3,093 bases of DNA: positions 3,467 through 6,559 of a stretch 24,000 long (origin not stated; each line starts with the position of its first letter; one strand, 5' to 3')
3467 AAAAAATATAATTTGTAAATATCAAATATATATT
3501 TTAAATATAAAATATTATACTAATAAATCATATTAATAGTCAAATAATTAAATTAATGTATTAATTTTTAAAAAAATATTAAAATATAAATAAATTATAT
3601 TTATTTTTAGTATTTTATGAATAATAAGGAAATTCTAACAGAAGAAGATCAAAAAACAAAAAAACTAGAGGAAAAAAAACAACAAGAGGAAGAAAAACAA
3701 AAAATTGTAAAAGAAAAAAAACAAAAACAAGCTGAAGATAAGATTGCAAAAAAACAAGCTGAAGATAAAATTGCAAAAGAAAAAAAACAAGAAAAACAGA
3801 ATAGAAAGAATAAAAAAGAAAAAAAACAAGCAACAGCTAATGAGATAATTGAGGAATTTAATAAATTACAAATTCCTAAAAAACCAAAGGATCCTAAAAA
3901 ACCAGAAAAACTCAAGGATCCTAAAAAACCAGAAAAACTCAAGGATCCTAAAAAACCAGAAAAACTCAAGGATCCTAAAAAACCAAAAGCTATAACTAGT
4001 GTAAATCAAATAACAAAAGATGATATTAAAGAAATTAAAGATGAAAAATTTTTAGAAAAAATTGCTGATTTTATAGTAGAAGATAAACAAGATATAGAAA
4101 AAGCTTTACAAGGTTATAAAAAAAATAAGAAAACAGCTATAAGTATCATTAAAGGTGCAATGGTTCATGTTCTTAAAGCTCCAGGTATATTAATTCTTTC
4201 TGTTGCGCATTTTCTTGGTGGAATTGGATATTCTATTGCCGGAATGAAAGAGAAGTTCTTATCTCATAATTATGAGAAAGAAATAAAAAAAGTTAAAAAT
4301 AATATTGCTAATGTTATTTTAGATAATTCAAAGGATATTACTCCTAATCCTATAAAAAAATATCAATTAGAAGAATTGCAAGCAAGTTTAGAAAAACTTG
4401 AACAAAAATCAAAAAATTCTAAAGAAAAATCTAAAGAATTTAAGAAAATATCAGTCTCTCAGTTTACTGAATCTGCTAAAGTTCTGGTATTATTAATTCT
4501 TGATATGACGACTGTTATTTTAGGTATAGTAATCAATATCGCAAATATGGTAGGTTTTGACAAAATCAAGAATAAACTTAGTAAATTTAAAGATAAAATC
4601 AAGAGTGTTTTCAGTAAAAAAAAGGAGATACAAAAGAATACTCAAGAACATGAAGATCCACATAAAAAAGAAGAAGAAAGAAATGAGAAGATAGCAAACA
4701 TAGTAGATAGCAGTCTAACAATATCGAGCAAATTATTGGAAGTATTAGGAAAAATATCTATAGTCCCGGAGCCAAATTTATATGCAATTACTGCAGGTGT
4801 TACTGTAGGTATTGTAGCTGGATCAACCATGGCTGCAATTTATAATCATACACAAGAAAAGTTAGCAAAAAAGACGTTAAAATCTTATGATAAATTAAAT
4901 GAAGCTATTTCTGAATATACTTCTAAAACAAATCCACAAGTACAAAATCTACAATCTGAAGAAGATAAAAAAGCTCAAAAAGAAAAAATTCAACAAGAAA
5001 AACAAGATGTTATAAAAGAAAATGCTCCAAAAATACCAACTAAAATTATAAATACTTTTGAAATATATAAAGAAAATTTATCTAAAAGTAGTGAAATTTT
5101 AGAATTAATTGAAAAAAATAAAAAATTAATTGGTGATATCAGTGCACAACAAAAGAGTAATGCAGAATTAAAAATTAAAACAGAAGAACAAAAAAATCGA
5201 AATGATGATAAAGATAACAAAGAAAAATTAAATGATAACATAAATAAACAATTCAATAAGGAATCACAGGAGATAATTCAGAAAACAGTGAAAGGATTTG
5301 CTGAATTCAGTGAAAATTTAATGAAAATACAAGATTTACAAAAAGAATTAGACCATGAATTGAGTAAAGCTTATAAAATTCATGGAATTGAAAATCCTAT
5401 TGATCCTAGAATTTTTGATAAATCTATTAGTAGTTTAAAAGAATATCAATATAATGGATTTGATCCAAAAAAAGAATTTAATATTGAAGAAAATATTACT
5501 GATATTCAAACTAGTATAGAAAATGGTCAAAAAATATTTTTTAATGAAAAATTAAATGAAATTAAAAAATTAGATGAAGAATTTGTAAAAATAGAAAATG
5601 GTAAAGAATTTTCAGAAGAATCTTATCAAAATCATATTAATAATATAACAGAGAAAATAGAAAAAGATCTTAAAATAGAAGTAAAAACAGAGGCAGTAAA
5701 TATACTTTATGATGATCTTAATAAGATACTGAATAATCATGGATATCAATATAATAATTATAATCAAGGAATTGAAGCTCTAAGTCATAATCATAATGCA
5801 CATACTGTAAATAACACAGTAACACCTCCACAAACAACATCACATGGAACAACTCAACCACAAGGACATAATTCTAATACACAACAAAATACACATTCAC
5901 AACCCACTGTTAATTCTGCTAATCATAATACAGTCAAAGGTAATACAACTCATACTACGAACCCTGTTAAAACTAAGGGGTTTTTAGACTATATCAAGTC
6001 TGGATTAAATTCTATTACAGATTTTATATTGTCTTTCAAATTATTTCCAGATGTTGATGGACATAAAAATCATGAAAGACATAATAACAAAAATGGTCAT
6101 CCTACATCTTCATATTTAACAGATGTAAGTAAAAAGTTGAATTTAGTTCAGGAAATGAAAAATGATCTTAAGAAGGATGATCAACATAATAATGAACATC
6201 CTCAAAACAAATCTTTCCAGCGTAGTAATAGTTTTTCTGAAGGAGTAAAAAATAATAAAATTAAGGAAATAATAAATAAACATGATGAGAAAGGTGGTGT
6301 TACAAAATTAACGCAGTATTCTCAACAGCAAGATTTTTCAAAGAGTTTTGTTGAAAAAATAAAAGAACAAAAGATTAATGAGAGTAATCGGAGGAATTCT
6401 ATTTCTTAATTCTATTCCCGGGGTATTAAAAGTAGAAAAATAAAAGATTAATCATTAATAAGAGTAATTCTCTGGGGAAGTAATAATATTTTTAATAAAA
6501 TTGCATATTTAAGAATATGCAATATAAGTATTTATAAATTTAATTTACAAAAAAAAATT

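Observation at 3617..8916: Tandem pair of giant orphan coiled-coil proteins with internal hydrophobic segments: candidate lineage-specific host-interaction or membrane module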

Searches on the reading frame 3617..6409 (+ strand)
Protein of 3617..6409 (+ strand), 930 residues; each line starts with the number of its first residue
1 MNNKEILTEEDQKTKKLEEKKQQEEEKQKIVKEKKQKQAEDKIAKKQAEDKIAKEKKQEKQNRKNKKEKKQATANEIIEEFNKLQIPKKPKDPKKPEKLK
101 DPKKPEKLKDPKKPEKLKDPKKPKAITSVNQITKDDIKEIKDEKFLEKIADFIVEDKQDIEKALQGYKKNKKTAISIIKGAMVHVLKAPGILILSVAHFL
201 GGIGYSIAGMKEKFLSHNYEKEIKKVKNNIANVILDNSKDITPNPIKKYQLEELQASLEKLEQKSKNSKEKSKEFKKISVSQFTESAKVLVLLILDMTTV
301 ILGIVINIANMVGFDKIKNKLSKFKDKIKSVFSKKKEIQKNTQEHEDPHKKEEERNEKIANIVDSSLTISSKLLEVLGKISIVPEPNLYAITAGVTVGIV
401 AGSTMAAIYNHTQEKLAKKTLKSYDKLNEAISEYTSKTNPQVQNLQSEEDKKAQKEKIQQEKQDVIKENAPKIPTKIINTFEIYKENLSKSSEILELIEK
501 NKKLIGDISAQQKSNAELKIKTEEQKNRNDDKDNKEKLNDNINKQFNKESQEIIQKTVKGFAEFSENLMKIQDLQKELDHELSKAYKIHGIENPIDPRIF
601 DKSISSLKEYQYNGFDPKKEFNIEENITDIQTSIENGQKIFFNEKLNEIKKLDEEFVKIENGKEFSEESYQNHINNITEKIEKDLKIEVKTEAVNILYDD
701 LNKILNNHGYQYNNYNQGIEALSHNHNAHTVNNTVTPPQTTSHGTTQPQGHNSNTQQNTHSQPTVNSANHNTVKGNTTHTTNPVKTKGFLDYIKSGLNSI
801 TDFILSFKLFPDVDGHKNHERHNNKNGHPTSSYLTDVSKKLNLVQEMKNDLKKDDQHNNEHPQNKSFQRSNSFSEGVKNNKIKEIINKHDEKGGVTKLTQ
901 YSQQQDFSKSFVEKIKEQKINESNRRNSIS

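Call 5: search_protein_families(library=pfam, proteins=[window:3617-6409:+], max_evalue=0.01)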
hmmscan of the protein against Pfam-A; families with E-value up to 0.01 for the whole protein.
window:3617-6409:+ (930 aa): 0 families

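Call 6: search_protein_families(library=ncbifam, proteins=[window:3617-6409:+], max_evalue=0.01)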
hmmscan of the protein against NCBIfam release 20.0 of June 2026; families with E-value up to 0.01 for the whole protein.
window:3617-6409:+ (930 aa): 0 families

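Call 8: find_homologous_proteins(query=window:3617-6406:+)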
Query window:3617-6406:+ (930 aa): 1 proteins with E <= 0.001 among 8000 candidates.
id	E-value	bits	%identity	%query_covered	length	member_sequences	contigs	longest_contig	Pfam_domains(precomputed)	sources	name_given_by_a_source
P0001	0.0e+0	1946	100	100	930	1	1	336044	-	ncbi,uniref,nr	ncbi:hypothetical protein [Lyticum sinuosum]|uniref:Uncharacterized protein n=1 Tax=Lyticum sinuosum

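Call 20: search_solved_structures(query=window:3617-6406:+, max_evalue=1)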
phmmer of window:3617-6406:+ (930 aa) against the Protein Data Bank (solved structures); distinct sequences matched with E-value up to 1: 4.
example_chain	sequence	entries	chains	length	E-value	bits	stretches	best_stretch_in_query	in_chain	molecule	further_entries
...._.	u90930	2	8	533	7.8e-05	24.2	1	254-412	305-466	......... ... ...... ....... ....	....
9s82_A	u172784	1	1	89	0.18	13.1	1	257-329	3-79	JUBO2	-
6o8w_h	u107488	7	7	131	0.51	11.6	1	131-217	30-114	30S ribosomal protein S8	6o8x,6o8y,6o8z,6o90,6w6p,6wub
7nhk_i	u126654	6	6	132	0.52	11.5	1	131-217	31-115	30S ribosomal protein S8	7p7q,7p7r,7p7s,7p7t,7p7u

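Call 23: search_solved_structures(query=window:3617-6406:+, max_evalue=0.01, show_alignments=1)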
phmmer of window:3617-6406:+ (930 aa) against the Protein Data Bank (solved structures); distinct sequences matched with E-value up to 0.01: 1.
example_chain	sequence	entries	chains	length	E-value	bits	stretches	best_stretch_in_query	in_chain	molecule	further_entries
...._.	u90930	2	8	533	7.8e-05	24.2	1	254-412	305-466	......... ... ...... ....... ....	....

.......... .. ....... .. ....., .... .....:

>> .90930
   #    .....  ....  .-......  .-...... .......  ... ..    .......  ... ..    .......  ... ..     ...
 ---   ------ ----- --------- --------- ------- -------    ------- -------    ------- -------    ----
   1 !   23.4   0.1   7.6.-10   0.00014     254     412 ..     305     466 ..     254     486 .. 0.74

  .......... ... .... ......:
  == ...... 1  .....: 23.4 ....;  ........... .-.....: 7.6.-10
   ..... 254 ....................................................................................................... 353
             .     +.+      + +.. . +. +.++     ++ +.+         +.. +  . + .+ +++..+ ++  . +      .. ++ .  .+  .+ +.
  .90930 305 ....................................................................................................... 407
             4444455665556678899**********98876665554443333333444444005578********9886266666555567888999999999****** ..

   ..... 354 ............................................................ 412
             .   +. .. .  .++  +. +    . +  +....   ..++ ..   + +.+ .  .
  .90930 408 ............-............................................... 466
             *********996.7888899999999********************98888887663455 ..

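Call 33: search_protein_representatives(protein=window:3989-6406:+)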
Query: 806 residues. Proteins with E-value up to 0.001 (for the whole library): 1; up to 1e-10: 1; up to 1e-30: 1. The best 1 are listed.
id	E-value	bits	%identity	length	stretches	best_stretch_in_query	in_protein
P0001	0.0e+00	1703.5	100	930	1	1-806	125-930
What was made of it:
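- Tried and rejected: An exhaustive HMMER scan of 1.84 billion representatives with ORF1 aa 125-930 gave a self-hit only (call 33).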

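Call 34: predict_structure(protein=window:3617-6406:+)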
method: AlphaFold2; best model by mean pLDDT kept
length: 930 residues; sequences in the alignment: 1
mean_pLDDT: 40.7   pTM: 0.26
mean pLDDT of the five models: 40.7, 39.3, 38.4, 35.6, 34.0
residues with pLDDT >= 90: 0; 70-90: 49; 50-70: 134; < 50: 747
segments of 3 or more residues with pLDDT < 50: 1-4, 71-75, 81-216, 240-243, 271-322, 327-450, 453-455, 457-481, 483-485, 504-506, 508-512, 514-516, 525-531, 553-562, 567-569, 585-643, 656-665, 669-671, 681-930
pLDDT, mean of each block of 10 residues (from residue 1): 50 75 74 72 69 70 64 49 39 39 37 35 27 28 34 30 36 31 28 32 32 50 70 60 49 70 66 38 35 41 41 40 45 38 35 41 39 39 30 30 29 31 37 34 39 48 36 38 47 49 46 48 47 56 52 46 47 50 43 31 26 27 33 42 51 49 44 52 38 39 40 32 29 29 31 30 28 26 32 35 28 28 30 31 38 35 30 31 33 30 31 39 30
secondary structure, 60 per line:
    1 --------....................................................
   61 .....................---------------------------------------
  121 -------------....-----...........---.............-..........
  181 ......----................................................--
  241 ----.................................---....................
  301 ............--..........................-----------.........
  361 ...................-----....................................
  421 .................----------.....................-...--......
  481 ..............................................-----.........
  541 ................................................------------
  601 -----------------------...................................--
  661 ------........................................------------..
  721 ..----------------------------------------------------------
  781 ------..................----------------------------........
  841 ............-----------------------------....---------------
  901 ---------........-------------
elements in order (helices of 4 or more, strands of 3 or more residues): H9-81 H134-137 H143-153 H157-169 H171-186 H191-238 H245-277 H281-312 H315-340 H352-379 H385-437 H448-468 H475-526 H532-588 H624-658 H667-706 H719-722 H787-804 H833-852 H882-885 H910-917
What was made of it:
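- AF2 predicts no strands in ORF1, though at low confidence (call 34).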

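Call 37: search_protein_families(library=pfam, proteins=[window:3617-6406:+], max_evalue=10)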
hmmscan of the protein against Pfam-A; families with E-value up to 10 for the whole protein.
window:3617-6406:+ (930 aa): 1 family
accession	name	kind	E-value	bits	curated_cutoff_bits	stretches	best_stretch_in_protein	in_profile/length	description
PF01456.22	Mucin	-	5.3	7.5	34.7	0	716-784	33-103/143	Mucin-like glycoprotein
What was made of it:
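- Closest known: Membrane-anchored bacterial coiled-coil scaffolds. Different: No profile match exists (calls 5, 6, 37).
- Nothing matches any known cytoskeletal or division family (calls 5, 6, 37).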

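Call 38: search_protein_families(library=phrogs, proteins=[window:3617-6406:+], max_evalue=1)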
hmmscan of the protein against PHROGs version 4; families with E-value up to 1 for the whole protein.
window:3617-6406:+ (930 aa): 1 family
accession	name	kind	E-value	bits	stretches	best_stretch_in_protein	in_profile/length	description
phrog_16440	-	unknown function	0.76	10.7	1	219-268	15-66/69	-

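Call 58: find_related_loci(query=window:3617-6406:+, collection=metagenome_contigs, flank=5000)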
Query window:3617-6406:+ (930 aa) in metagenome_contigs; peptide patterns used: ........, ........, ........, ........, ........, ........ (x = any residue, [..] = any of these).
600 stretches matched a pattern, but none encodes a relative of the query by tblastn (E <= 1e-3).

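Call 62: fold_search(model_id=the predicted structure, library=pdb)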
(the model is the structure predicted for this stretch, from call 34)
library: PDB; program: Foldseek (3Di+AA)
matches with E <= 10: 167; with E <= 0.001: 0
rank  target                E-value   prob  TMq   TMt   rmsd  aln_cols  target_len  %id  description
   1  7ung_C3               1.0e+00  0.15  0.10  0.22  58.7       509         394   11  48-nm repeat of the human respiratory doublet microtubule (released 2022-10-05)
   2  8iyj_C1               1.0e+00  0.14  0.09  0.20  59.2       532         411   10  Cryo-EM structure of the 48-nm repeat doublet microtubule from mouse sperm (released 2023-07-05)
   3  8iyj_S6               1.1e+00  0.15  0.10  0.21  58.2       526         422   10  Cryo-EM structure of the 48-nm repeat doublet microtubule from mouse sperm (released 2023-07-05)
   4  5iit_D                1.1e+00  0.20  0.08  0.17  16.8       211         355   16  Structure of SPX domain of the yeast inorganic polyphophate polymerase Vtc4 crystallized by carrier-driven crystalliza (released 2016-04-27)
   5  9drl_A                1.2e+00  0.08  0.07  0.13  27.8       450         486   10  Cryo-EM structure of the T33-549 tetrahedral cage (released 2025-08-06)
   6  8otz_C8               1.4e+00  0.13  0.10  0.21  59.4       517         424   12  48-nm repeat of the native axonemal doublet microtubule from bovine sperm (released 2023-11-22)
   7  9fqr_A7               1.7e+00  0.11  0.10  0.21  59.2       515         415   12  96-nm repeat of axonemal doublet microtubules from bovine sperm (released 2025-03-26)
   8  8to0_g                1.7e+00  0.06  0.08  0.15  48.0       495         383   10  48-nm repeating structure of doublets from mouse sperm flagella (released 2023-11-01)
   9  5iit_B                1.8e+00  0.14  0.07  0.16  16.5       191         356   16  Structure of SPX domain of the yeast inorganic polyphophate polymerase Vtc4 crystallized by carrier-driven crystalliza (released 2016-04-27)
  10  5c21_B                1.9e+00  0.13  0.07  0.19  19.5       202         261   13  Crystal structure of native HlyD from E. coli (released 2016-02-17)
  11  5c22_A                1.9e+00  0.12  0.06  0.19  19.5       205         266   14  Crystal structure of Zn-bound HlyD from E. coli (released 2016-02-17)
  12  8iyj_C3               1.9e+00  0.11  0.10  0.21  59.2       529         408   11  Cryo-EM structure of the 48-nm repeat doublet microtubule from mouse sperm (released 2023-07-05)
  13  9ijj_d                2.0e+00  0.21  0.10  0.16  21.7       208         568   17  In situ structure of the central apparatus in mouse sperm axoneme. (released 2025-06-04)
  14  8uao_A                2.1e+00  0.16  0.10  0.29  24.3       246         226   15  DpHF18 filament (released 2024-04-10)
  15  9cpc_3O               2.1e+00  0.12  0.10  0.22  57.9       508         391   10  Atomic model of porcine brain ventricles cilia doublet microtubule (48-nm periodicity) (released 2024-10-23)
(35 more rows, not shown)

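Call 74: search_dna_similar(query=window:3617-6406:+, collection=plasmids, mode=protein, max_evalue=0.01, max_rows=10)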
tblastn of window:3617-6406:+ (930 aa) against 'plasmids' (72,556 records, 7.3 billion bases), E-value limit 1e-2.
No match.

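Call 76: search_dna_similar(query=window:3617-6406:+, collection=phages, mode=protein, max_evalue=0.01, max_rows=10)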
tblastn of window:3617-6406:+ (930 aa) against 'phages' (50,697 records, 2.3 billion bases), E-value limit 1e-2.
No match.

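Call 78: search_protein_families(library=padloc, proteins=[window:3617-6406:+], max_evalue=1)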
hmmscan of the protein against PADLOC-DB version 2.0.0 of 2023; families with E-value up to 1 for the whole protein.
window:3617-6406:+ (930 aa): 0 families
